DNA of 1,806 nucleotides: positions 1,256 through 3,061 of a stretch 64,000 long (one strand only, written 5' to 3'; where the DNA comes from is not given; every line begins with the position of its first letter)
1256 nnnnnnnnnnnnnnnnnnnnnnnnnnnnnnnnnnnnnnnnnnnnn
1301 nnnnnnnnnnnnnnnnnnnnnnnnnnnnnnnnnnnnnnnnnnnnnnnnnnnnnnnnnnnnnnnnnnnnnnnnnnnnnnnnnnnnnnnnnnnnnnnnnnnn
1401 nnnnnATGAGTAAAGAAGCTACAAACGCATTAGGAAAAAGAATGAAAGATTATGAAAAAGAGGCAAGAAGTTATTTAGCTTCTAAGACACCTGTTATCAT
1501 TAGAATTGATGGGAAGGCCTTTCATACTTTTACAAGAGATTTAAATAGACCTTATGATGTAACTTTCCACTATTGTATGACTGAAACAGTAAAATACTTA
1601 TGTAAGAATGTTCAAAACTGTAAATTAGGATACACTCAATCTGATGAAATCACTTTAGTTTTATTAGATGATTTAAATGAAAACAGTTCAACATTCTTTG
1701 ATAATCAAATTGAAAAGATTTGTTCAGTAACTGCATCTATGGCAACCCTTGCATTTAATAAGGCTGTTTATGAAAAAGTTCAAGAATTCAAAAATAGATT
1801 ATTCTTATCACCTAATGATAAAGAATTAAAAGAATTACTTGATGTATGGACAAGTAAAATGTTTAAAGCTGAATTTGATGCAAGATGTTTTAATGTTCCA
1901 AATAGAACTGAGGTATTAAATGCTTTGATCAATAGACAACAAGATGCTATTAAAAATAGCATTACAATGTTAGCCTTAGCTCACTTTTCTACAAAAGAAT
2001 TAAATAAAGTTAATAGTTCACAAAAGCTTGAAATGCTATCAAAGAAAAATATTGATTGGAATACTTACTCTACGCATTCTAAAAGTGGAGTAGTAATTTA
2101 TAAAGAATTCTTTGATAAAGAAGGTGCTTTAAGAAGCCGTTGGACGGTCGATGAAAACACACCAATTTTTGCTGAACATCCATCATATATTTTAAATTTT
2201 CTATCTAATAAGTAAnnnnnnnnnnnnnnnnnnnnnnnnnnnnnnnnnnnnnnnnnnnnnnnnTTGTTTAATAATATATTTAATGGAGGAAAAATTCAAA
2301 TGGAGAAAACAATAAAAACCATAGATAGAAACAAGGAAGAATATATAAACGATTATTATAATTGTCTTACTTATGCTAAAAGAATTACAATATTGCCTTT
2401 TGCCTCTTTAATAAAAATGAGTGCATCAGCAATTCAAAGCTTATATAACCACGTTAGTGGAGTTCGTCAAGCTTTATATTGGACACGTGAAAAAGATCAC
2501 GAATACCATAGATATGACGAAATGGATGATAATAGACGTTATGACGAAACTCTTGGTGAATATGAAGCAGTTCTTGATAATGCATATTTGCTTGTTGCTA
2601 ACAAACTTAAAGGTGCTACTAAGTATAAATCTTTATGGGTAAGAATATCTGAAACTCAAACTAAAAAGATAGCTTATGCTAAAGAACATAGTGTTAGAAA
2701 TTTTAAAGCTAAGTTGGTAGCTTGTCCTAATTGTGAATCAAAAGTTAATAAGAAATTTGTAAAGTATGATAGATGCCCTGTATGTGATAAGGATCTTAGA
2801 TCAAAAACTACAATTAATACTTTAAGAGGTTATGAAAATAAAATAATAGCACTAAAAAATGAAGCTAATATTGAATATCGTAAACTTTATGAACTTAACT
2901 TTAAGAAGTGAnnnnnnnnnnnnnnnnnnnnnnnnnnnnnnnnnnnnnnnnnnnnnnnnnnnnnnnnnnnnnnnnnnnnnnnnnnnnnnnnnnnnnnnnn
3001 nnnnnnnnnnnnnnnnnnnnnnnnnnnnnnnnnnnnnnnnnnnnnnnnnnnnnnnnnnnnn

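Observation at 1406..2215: Thg1-like 3'-5' nucleotidyltransferase encoded in a phage-like replication region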

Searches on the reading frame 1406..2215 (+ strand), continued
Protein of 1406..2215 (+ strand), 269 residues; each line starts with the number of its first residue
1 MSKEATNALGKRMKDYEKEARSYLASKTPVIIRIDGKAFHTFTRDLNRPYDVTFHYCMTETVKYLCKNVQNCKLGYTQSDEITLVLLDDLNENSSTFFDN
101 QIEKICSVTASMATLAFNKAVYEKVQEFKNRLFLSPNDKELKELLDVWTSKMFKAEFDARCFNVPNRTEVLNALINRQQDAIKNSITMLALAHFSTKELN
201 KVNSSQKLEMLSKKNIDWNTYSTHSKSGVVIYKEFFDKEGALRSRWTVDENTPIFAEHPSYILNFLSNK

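Call 85: fold_search(model_id=the predicted structure, library=pdb)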
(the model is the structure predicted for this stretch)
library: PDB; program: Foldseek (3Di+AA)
matches with E <= 10: 544; with E <= 0.001: 32
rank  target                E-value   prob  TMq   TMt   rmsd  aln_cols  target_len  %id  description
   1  4kgm_D                2.7e-22  1.00  0.71  0.84   7.6       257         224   39  Bacterial tRNA(HIS) Guanylyltransferase (Thg1)-Like Protein in complex with ATP (released 2013-08-14)
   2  4kgm_A                4.0e-22  1.00  0.76  0.88   7.1       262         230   37  Bacterial tRNA(HIS) Guanylyltransferase (Thg1)-Like Protein in complex with ATP (released 2013-08-14)
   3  4kgm_C                4.3e-22  1.00  0.73  0.85   7.0       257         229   38  Bacterial tRNA(HIS) Guanylyltransferase (Thg1)-Like Protein in complex with ATP (released 2013-08-14)
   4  4kgm_B                1.3e-21  1.00  0.72  0.85   7.8       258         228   37  Bacterial tRNA(HIS) Guanylyltransferase (Thg1)-Like Protein in complex with ATP (released 2013-08-14)
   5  4kgk_B                5.8e-21  1.00  0.69  0.85   8.2       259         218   36  Bacterial tRNA(HIS) Guanylyltransferase (Thg1)-Like Protein in complex with GTP (released 2013-08-14)
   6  4kgk_D                1.9e-19  1.00  0.66  0.84   8.7       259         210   36  Bacterial tRNA(HIS) Guanylyltransferase (Thg1)-Like Protein in complex with GTP (released 2013-08-14)
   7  4kgk_A                2.4e-19  1.00  0.67  0.85   7.7       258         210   35  Bacterial tRNA(HIS) Guanylyltransferase (Thg1)-Like Protein in complex with GTP (released 2013-08-14)
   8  4kgk_C                7.7e-19  1.00  0.66  0.84   8.2       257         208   36  Bacterial tRNA(HIS) Guanylyltransferase (Thg1)-Like Protein in complex with GTP (released 2013-08-14)
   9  5axk_B                2.4e-13  1.00  0.68  0.76   4.8       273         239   23  Crystal structure of Thg1 like protein (TLP) (released 2016-08-03)
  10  5axn_A                9.8e-13  1.00  0.65  0.78   6.7       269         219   22  Crystal structure of Thg1 like protein (TLP) with tRNA(Phe) and GDPNP (released 2016-08-03)
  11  7cv1_C                1.2e-12  1.00  0.65  0.71   7.5       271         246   18  Structure of human tRNAHis guanylyltransferase (Thg1) in the presence of human mitochondrial tRNAHis (released 2021-04-07)
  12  5axm_A                1.5e-12  1.00  0.63  0.79   5.0       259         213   22  Crystal structure of Thg1 like protein (TLP) with tRNA(Phe) (released 2016-08-03)
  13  7cv1_A                1.6e-12  1.00  0.65  0.69   7.5       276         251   19  Structure of human tRNAHis guanylyltransferase (Thg1) in the presence of human mitochondrial tRNAHis (released 2021-04-07)
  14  3wbz_D                1.6e-12  1.00  0.65  0.66  10.9       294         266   21  Crystal structure of C. albicans tRNA(His) guanylyltransferase (Thg1) with ATP (released 2013-12-18)
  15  7cv1_D                2.2e-12  1.00  0.61  0.65   6.5       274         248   19  Structure of human tRNAHis guanylyltransferase (Thg1) in the presence of human mitochondrial tRNAHis (released 2021-04-07)
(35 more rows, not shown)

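Call 91: find_encoding_contigs(protein=P0001, flank=10000, max_places=3)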
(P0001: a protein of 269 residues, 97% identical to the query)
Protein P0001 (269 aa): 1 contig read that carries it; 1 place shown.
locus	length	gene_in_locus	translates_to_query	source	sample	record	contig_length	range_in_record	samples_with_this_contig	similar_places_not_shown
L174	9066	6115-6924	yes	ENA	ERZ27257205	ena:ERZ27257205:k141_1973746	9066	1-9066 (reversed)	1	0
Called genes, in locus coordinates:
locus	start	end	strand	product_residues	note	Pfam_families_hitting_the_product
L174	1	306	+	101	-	?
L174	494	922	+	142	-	-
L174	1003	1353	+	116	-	-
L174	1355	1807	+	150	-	-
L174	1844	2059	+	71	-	-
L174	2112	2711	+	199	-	PF13328:HD_4, PF01966:HD (weak)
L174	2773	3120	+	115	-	-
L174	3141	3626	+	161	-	PF01467:CTP_transf_like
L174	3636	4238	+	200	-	PF01121:CoaE, PF13238:AAA_18 (weak)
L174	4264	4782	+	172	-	-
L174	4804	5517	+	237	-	-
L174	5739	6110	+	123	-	-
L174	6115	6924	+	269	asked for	PF04446:Thg1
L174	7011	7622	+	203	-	-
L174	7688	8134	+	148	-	PF18843:LPD28 (weak)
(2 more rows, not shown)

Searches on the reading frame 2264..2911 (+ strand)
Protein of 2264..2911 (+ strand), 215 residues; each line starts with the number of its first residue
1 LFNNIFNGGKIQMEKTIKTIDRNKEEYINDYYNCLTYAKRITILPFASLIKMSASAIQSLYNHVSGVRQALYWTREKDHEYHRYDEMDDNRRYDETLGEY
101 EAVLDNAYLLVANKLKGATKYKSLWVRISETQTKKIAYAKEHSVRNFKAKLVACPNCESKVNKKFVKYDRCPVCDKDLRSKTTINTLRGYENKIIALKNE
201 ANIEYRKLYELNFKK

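Call 3: search_protein_families(library=pfam, proteins=[window:2264-2911:+], max_evalue=1)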
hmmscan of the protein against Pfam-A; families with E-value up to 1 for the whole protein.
window:2264-2911:+ (215 aa): 15 families
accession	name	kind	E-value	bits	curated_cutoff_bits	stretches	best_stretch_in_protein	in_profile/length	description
PF12773.13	DZR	-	0.016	15.8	27.3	1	152-182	13-38/45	Double zinc ribbon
PF14206.11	Cys_rich_CPCC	-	0.018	15.2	24.5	1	153-204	2-53/75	Cysteine-rich CPCC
PF22747.2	Zn_ribbon_DUF2089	-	0.031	14.8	27.6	0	171-179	1-9/32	DUF2089 zinc ribbon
PF13920.12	zf-C3HC4_3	-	0.047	13.9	27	1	151-179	23-47/49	Zinc finger, C3HC4 type (RING finger)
PF09723.15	Zn_ribbon_8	-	0.07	13.6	34.4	1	145-164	20-40/41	Zinc ribbon domain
PF05605.18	zf-Di19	-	0.087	13.5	27.5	0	147-167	27-47/54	Drought induced 19 protein (Di19), zinc-binding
PF11023.14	DUF2614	-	0.16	12.6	21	1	148-180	64-95/111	Zinc-ribbon containing domain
PF14722.11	KRAP_IP3R_bind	-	0.17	12.3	27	0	51-78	98-126/151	Ki-ras-induced actin-interacting protein-IP3R-interacting domain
PF24460.1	DUF7575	-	0.22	11.4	28.5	0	152-160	4-12/28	Domain of unknown function (DUF7575)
PF04423.19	Rad50_zn_hook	-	0.25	11.6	24.3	1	170-187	21-37/52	Rad50 zinc hook motif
PF03119.21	DNA_ligase_ZBD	-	0.27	11.6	25.8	0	170-178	1-9/27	NAD-dependent DNA ligase C4 zinc finger domain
PF14447.12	Prok-RING_4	-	0.63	10.4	27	0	167-181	29-43/46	Prokaryotic RING finger family 4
PF25207.1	DUF7837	-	0.68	10.4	27.8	0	153-164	7-18/47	Domain of unknown function (DUF7837)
PF25214.1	HVO_B0008_N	-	0.77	10.1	27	0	152-161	2-11/38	HVO_B0008 N-terminal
PF24444.1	DUF7563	-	0.96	9.4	27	0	153-167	3-17/39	Family of unknown function (DUF7563)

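Call 4: search_protein_families(library=ncbifam, proteins=[window:2264-2911:+], max_evalue=1)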
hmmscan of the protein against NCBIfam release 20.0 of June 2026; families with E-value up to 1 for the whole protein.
window:2264-2911:+ (215 aa): 4 families
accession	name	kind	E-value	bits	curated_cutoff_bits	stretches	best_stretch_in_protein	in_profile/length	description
NF002796.0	PRK02935.1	equivalog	0.0037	17.1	108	1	148-183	67-101/118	hypothetical protein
NF041914.1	HVO_2523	equivalog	0.024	14.6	60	0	153-168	2-17/33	HVO_2523 family zinc finger protein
TIGR00100.1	hypA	equivalog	0.21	11.6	88.1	1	152-177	71-96/116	hydrogenase maturation nickel metallochaperone HypA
TIGR02605.1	CxxC_CxxC_SSSS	subfamily_domain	0.36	11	31.3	0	144-165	19-41/52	FmdB family zinc ribbon protein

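Call 5: search_protein_families(library=phrogs, proteins=[window:2264-2911:+], max_evalue=1)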
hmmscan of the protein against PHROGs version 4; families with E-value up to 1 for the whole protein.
window:2264-2911:+ (215 aa): 10 families
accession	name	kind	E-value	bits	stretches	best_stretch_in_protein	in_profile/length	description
phrog_4875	-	unknown function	3.7e-05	24.8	1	143-204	4-66/77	-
phrog_665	-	unknown function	0.016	16.4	1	17-35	17-37/56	-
phrog_2816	-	other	0.017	16.3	0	153-162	2-11/43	protease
phrog_6586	-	unknown function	0.021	15.7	1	151-185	3-34/129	-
phrog_1244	-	unknown function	0.062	13.7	1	128-181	85-146/157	-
phrog_27094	-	unknown function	0.1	13.5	0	147-163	7-23/63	-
phrog_6332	-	unknown function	0.15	13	1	150-205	6-53/60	-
phrog_10714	-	unknown function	0.16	13.2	1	130-179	52-100/109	-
phrog_3786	-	unknown function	0.21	12.6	0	124-165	6-47/86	-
phrog_2834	-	unknown function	0.43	11.5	0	145-162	43-60/78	-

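Call 51: search_protein_representatives(protein=window:2300-2911:+)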
Query: 203 residues. Proteins with E-value up to 0.001 (for the whole library): 358; up to 1e-10: 77; up to 1e-30: 1. The best 150 are listed.
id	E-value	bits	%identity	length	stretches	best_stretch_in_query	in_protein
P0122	4.5e-123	424.4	94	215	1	1-203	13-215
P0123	8.0e-20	87.7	48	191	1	101-196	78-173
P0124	7.7e-18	81.2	38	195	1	71-196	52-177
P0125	1.3e-16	77.3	44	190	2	106-190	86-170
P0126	1.8e-16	76.8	39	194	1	66-194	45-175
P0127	2.6e-16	76.2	41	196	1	93-195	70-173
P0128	4.6e-16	75.4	40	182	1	38-190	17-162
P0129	7.1e-16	74.8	39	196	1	83-193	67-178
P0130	7.7e-16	74.7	41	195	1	72-185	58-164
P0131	1.0e-15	74.3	45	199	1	100-193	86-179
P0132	1.9e-15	73.4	49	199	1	102-194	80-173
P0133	3.2e-15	72.7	40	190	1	80-199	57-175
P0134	3.3e-15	72.7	42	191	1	107-198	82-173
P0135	3.9e-15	72.4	41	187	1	95-194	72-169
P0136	4.3e-15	72.3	43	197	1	102-194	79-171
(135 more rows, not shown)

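Call 67: search_solved_structures(query=A2, max_evalue=1)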
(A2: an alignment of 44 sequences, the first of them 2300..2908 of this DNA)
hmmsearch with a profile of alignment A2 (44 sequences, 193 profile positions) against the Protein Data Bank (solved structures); distinct sequences matched with E-value up to 1: 8.
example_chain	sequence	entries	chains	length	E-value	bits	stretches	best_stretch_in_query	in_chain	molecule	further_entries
2ect_A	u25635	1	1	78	0.013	18.7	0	132-149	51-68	RING finger protein 126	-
5k2m_E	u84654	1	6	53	0.037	17.2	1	117-144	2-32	Probable lysine biosynthesis protein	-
2k5c_A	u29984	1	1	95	0.1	15.8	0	132-152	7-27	uncharacterized protein PF0385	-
5tgw_A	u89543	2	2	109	0.28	14.3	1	30-107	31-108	PS1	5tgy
2vje_B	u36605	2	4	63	0.32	14.2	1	115-143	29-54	MDM4 PROTEIN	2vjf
5mnj_D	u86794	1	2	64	0.33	14.1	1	115-143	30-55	Protein Mdm4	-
7mla_A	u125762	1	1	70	0.4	13.9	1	115-143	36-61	Protein Mdm4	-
7bvw_A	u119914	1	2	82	0.53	13.5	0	134-148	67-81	AT5G66160 protein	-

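Call 74: predict_structure(alignment_id=A2)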
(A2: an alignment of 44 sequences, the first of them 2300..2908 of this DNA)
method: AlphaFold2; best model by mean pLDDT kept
length: 203 residues; sequences in the alignment: 44
mean_pLDDT: 70.3   pTM: 0.59
mean pLDDT of the five models: 70.3, 70.3, 69.4, 68.2, 67.8
residues with pLDDT >= 90: 82; 70-90: 22; 50-70: 38; < 50: 61
segments of 3 or more residues with pLDDT < 50: 1-10, 25-33, 48-87
pLDDT, mean of each block of 10 residues (from residue 1): 38 57 49 50 52 36 30 40 50 68 84 92 95 97 97 95 97 97 94 88 70
secondary structure, 60 per line:
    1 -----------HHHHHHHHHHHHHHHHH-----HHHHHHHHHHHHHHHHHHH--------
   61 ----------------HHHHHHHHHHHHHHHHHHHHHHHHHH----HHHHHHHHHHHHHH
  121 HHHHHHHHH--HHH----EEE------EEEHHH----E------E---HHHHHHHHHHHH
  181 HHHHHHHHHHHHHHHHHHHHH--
elements in order: H12-28 H34-52 H77-102 H107-129 E139-141 E148-150 H169-201

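Call 78: fold_search(model_id=the predicted structure, library=pdb)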
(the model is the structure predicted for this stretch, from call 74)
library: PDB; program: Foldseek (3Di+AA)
matches with E <= 10: 47; with E <= 0.001: 0
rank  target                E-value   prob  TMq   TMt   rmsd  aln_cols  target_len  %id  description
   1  5gpy_A                1.4e+00  0.09  0.13  0.15  11.5        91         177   20  Crystal structure of the human TFIIE complex (released 2016-11-02)
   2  1fxk_A                1.8e+00  0.13  0.21  0.33  13.4       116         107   10  CRYSTAL STRUCTURE OF ARCHAEAL PREFOLDIN (GIMC). (released 2000-12-06)
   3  3aei_A                2.3e+00  0.06  0.17  0.28  12.8       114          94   15  Crystal structure of the prefoldin beta2 subunit from Thermococcus strain KS-1 (released 2010-05-19)
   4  1fxk_B                2.5e+00  0.10  0.20  0.33  13.3       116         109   10  CRYSTAL STRUCTURE OF ARCHAEAL PREFOLDIN (GIMC). (released 2000-12-06)
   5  6wlz_G                2.5e+00  0.04  0.13  0.13  21.3       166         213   12  The V1 region of human V-ATPase in state 1 (focused refinement) (released 2020-11-11)
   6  1l8d_A                2.9e+00  0.11  0.21  0.35  10.7       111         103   16  Rad50 coiled-coil Zn hook (released 2002-08-28)
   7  5iy6_Q                3.8e+00  0.04  0.14  0.15  11.8       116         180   14  Human holo-PIC in the closed state (released 2016-05-18)
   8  6o9l_Q                4.0e+00  0.04  0.18  0.10  11.2       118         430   19  Human holo-PIC in the closed state (released 2019-05-29)
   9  8kd5_B                4.0e+00  0.03  0.20  0.09  26.2       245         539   14  Rpd3S in complex with nucleosome with H3K36MLA modification and 187bp DNA, class2 (released 2023-09-13)
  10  7nhk_4                4.5e+00  0.06  0.10  0.32  11.1        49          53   24  LsaA, an antibiotic resistance ABCF, in complex with 70S ribosome from Enterococcus faecalis (released 2021-05-05)
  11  9egv_A                4.8e+00  0.09  0.12  0.25  10.1        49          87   24  HOIL-1 RING2 domain bound to ubiquitin (released 2024-12-11)
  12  6nr8_1                5.1e+00  0.14  0.28  0.50  11.2       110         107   10  hTRiC-hPFD Class6 (released 2019-06-19)
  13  9a88_I                5.1e+00  0.01  0.11  0.06  22.7       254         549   10  Structure of the pre-incision complex in nucleotide excision repair   (released 2024-10-09)
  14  2zdi_C                5.4e+00  0.04  0.21  0.28  17.5       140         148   12  Crystal structure of Prefoldin from Pyrococcus horikoshii OT3 (released 2008-02-05)
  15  5szi_B                5.4e+00  0.03  0.20  0.27  19.4       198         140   10  Structure of human Rab8a in complex with the bMERB domain of Mical-cL (released 2016-08-24)
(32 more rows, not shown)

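Call 81: search_protein_families(library=padloc, proteins=[window:2300-2911:+], max_evalue=0.01)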
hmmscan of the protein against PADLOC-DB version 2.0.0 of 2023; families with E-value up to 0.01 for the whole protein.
window:2300-2911:+ (203 aa): 1 family
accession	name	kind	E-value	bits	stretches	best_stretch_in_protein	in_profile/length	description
PDLC03864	LmuB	-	0.0053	13.3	1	80-171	302-399/657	-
